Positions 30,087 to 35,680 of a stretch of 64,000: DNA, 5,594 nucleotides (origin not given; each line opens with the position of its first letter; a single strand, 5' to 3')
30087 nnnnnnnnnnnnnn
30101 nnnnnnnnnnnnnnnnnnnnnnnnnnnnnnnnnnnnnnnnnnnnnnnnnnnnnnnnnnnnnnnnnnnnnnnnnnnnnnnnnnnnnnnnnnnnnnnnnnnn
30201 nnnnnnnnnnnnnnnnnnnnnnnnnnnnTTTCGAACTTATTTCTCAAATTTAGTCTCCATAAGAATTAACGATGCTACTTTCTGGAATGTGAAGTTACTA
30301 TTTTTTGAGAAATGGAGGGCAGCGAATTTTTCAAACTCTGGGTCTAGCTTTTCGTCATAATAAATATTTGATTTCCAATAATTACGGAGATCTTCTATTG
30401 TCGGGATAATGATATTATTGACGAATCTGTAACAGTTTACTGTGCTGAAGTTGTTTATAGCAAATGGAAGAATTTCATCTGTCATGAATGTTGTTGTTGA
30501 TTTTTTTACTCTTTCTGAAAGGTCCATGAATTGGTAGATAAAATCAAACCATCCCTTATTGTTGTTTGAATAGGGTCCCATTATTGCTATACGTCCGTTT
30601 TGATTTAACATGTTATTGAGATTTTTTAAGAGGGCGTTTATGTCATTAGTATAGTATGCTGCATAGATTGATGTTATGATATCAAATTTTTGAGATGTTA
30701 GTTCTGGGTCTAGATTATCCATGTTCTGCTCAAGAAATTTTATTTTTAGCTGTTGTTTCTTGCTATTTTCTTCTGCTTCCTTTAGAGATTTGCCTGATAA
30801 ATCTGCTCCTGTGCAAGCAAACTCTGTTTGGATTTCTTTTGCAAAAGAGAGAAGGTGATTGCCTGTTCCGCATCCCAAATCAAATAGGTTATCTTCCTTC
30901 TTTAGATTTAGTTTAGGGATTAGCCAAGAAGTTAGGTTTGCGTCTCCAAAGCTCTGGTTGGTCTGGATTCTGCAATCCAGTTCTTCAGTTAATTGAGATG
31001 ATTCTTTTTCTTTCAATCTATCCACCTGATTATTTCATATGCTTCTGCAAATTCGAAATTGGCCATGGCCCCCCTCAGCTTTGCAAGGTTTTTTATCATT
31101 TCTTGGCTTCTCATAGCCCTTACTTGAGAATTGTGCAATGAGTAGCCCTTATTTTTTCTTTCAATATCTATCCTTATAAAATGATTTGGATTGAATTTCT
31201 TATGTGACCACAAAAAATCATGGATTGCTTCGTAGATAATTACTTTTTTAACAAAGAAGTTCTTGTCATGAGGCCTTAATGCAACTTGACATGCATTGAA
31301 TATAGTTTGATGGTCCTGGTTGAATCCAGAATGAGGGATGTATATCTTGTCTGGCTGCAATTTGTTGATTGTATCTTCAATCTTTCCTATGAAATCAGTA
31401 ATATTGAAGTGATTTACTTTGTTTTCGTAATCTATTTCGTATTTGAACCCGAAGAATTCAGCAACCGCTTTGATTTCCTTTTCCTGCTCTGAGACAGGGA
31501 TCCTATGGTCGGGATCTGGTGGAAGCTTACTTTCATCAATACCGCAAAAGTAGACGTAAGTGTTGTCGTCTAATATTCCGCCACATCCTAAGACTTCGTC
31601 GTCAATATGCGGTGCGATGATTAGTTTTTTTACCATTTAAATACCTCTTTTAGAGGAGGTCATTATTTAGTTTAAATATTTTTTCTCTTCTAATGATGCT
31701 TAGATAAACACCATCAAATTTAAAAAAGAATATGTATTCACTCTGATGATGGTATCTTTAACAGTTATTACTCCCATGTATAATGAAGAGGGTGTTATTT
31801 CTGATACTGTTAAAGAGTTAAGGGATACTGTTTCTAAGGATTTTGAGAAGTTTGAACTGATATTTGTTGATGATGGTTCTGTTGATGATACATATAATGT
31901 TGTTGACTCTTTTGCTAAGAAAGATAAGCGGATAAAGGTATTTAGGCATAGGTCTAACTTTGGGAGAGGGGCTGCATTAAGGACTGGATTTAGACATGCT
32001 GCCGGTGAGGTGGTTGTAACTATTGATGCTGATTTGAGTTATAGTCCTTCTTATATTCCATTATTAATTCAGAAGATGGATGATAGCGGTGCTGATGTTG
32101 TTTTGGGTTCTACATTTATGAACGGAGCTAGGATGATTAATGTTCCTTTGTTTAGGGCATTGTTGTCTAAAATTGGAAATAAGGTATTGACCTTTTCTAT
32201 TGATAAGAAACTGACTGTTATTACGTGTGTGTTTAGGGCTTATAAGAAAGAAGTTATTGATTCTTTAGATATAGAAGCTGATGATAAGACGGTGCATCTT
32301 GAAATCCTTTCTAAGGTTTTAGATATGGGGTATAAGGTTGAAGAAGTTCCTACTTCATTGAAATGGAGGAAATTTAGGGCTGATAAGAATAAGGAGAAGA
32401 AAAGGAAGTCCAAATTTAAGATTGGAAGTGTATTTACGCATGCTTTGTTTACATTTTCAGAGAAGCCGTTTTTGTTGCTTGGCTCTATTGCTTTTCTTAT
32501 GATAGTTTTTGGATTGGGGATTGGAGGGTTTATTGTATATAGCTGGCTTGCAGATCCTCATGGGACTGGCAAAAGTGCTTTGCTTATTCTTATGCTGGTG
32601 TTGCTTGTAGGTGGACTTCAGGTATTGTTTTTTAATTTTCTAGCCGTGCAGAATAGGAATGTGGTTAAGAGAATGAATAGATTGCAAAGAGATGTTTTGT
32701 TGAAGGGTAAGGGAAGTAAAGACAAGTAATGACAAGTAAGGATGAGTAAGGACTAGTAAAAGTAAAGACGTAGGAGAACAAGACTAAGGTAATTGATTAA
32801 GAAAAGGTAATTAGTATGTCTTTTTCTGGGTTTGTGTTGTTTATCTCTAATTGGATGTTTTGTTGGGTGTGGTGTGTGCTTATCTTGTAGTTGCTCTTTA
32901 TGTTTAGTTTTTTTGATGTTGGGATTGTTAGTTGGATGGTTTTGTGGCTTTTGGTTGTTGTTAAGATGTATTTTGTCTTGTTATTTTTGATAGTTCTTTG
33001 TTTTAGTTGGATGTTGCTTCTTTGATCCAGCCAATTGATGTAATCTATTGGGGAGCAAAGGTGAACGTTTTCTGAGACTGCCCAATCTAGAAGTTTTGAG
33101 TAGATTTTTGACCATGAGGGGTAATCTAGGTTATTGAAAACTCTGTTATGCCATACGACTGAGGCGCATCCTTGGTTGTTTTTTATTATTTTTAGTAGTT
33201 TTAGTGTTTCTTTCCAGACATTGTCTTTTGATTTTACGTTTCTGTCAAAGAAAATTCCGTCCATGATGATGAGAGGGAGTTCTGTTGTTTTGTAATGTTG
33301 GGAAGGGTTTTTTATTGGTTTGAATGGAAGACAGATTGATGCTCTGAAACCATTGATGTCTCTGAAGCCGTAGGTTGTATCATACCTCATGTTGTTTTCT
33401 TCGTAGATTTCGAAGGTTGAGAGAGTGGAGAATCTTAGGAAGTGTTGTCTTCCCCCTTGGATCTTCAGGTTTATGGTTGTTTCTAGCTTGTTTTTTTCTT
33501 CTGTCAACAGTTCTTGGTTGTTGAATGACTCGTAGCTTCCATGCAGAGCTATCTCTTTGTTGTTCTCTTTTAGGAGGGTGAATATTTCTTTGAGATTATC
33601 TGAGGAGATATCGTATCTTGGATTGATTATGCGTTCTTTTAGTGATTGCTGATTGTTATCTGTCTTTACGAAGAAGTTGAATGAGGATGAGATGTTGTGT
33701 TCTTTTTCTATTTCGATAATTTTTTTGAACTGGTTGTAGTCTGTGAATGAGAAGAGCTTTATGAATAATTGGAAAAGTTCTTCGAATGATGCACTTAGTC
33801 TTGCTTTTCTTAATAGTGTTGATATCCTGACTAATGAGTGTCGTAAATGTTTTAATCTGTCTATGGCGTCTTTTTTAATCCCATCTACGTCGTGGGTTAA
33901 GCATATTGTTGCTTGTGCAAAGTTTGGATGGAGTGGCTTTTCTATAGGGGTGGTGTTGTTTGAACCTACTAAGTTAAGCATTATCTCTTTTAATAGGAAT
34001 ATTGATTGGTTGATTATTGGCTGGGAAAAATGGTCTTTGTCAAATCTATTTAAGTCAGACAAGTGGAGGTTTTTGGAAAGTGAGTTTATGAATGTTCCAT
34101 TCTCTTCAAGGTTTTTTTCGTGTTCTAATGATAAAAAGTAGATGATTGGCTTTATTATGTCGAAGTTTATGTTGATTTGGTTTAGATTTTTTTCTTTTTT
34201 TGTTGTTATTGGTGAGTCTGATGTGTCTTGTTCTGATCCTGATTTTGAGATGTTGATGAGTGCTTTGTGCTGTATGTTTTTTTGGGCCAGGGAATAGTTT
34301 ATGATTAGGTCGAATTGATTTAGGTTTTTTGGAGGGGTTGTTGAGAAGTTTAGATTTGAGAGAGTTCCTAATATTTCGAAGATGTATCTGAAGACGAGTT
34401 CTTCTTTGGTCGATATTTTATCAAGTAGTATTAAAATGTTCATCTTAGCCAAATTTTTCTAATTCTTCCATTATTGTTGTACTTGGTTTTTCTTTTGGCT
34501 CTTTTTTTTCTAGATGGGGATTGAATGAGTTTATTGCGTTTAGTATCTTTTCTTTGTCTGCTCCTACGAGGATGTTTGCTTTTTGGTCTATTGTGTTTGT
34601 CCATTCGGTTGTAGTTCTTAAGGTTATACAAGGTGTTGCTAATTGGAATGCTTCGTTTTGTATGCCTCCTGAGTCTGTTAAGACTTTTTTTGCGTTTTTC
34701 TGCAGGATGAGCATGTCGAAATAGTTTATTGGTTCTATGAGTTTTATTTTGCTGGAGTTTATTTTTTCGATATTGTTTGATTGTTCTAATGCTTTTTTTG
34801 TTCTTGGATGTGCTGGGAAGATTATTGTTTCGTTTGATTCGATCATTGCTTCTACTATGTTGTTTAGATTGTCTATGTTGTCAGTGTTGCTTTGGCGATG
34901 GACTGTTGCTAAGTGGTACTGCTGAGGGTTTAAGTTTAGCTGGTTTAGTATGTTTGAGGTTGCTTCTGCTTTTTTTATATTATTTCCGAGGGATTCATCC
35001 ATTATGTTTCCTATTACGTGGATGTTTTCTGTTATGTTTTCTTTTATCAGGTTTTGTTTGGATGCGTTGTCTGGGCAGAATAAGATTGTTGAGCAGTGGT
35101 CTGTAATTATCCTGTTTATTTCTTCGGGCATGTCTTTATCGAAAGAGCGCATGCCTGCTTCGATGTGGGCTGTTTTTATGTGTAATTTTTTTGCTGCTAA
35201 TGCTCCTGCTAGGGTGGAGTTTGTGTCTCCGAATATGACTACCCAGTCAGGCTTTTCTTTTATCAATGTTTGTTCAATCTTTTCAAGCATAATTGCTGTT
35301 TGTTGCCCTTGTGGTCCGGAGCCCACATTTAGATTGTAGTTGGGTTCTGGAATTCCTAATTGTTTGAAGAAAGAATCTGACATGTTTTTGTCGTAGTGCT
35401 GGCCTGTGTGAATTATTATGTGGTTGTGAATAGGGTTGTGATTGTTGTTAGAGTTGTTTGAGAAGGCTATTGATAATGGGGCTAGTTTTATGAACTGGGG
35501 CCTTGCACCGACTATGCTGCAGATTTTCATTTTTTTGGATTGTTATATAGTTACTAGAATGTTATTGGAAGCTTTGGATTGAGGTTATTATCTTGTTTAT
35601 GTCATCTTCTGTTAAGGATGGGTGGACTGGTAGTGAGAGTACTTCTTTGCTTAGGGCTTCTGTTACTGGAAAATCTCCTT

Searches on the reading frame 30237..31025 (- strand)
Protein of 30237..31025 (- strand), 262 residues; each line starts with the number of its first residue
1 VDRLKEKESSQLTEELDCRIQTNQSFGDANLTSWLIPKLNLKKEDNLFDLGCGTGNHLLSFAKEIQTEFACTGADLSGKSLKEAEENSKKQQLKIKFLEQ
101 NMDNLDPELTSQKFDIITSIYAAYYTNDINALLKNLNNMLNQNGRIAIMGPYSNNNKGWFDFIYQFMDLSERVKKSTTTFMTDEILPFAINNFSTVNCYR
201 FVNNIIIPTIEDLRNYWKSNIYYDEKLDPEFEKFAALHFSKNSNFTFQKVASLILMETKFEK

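Call 18: search_protein_families(library=pfam, proteins=[window:30237-31025:-], max_evalue=0.001)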
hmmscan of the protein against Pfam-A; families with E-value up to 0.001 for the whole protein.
window:30237-31025:- (262 aa): 13 families
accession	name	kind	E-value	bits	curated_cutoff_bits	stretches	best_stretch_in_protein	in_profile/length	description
PF13847.12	Methyltransf_31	-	5.8e-19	68.7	27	1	42-156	2-114/145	Methyltransferase domain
PF13649.12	Methyltransf_25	-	5.3e-17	62.7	27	1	49-144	3-97/97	Methyltransferase domain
PF08241.18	Methyltransf_11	-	1.8e-15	57.8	21.2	1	49-148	2-95/95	Methyltransferase domain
PF08242.18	Methyltransf_12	-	7.6e-14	52.7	30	1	49-146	2-98/98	Methyltransferase domain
PF13489.12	Methyltransf_23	-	1e-11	45.3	27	1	41-151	20-119/164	Methyltransferase domain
PF01209.24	Ubie_methyltran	-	1e-10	41.8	20.1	1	40-156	44-158/233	ubiE/COQ5 methyltransferase family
PF05175.20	MTS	-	9.3e-08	32.3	23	1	32-149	20-139/170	Methyltransferase small domain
PF06325.19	PrmA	-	2e-05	24.7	22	1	41-150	159-260/296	Ribosomal protein L11 methyltransferase (PrmA)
PF08123.19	DOT1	-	8.7e-05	22.6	23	1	30-98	29-96/205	Histone methylation protein DOT1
PF02353.26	CMAS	-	0.0001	22.1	27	1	35-150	54-166/273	Mycolic acid cyclopropane synthetase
PF06080.18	DUF938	-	0.00019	21.7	27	1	42-155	23-144/202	Protein of unknown function (DUF938)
PF10294.15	Methyltransf_16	-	0.00021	21.5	21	1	43-149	46-156/174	Lysine methyltransferase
PF01795.25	Methyltransf_5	-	0.00021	21.3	27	0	35-118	12-94/309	MraW methylase family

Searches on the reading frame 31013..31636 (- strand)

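Call 18: search_protein_families(library=pfam, proteins=[window:31013-31636:-], max_evalue=0.001)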
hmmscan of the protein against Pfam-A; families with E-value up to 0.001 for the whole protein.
window:31013-31636:- (207 aa): 1 family
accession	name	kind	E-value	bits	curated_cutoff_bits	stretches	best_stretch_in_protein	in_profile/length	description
PF02585.22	PIG-L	-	1.3e-08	35.8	28.2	1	5-118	1-127/129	GlcNAc-PI de-N-acetylase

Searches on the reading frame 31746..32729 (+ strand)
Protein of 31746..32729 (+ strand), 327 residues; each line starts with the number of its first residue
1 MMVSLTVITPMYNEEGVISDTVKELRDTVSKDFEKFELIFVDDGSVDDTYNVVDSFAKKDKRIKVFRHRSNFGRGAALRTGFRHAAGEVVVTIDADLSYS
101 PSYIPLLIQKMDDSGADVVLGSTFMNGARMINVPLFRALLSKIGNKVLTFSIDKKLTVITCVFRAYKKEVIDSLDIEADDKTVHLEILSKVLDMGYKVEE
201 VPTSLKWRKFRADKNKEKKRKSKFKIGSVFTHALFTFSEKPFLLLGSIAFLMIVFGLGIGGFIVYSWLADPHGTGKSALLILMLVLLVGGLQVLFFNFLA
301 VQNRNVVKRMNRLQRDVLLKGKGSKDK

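Call 18: search_protein_families(library=pfam, proteins=[window:31746-32729:+], max_evalue=0.001)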
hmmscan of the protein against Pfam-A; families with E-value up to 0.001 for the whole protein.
window:31746-32729:+ (327 aa): 3 families
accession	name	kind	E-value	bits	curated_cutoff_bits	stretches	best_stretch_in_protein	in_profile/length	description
PF00535.33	Glycos_transf_2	-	3.3e-38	131.7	23.3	1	6-173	1-166/168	Glycosyl transferase family 2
PF10111.15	Glyco_tranf_2_2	-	5.3e-12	46.2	27.3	1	6-101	1-96/276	Glycosyltransferase like family 2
PF13641.12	Glyco_tranf_2_3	-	6.9e-07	29.9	27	1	5-125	3-125/230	Glycosyltransferase like family 2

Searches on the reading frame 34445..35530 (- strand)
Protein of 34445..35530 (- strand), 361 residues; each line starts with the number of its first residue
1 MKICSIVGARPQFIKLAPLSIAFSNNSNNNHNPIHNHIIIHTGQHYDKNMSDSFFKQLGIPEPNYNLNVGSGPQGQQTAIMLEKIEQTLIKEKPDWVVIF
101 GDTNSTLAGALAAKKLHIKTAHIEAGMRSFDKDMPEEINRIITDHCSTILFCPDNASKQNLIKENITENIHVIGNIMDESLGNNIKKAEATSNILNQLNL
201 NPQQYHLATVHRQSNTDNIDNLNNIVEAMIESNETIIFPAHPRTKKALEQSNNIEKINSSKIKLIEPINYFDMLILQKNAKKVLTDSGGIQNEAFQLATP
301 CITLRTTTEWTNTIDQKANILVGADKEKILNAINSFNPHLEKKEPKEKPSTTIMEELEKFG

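Call 18: search_protein_families(library=pfam, proteins=[window:34445-35530:-], max_evalue=0.001)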
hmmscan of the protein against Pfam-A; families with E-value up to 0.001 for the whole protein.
window:34445-35530:- (361 aa): 1 family
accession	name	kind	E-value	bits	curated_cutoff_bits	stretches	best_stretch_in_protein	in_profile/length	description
PF02350.25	Epimerase_2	-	3.8e-100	335.6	30.6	1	32-339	6-319/347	UDP-N-acetylglucosamine 2-epimerase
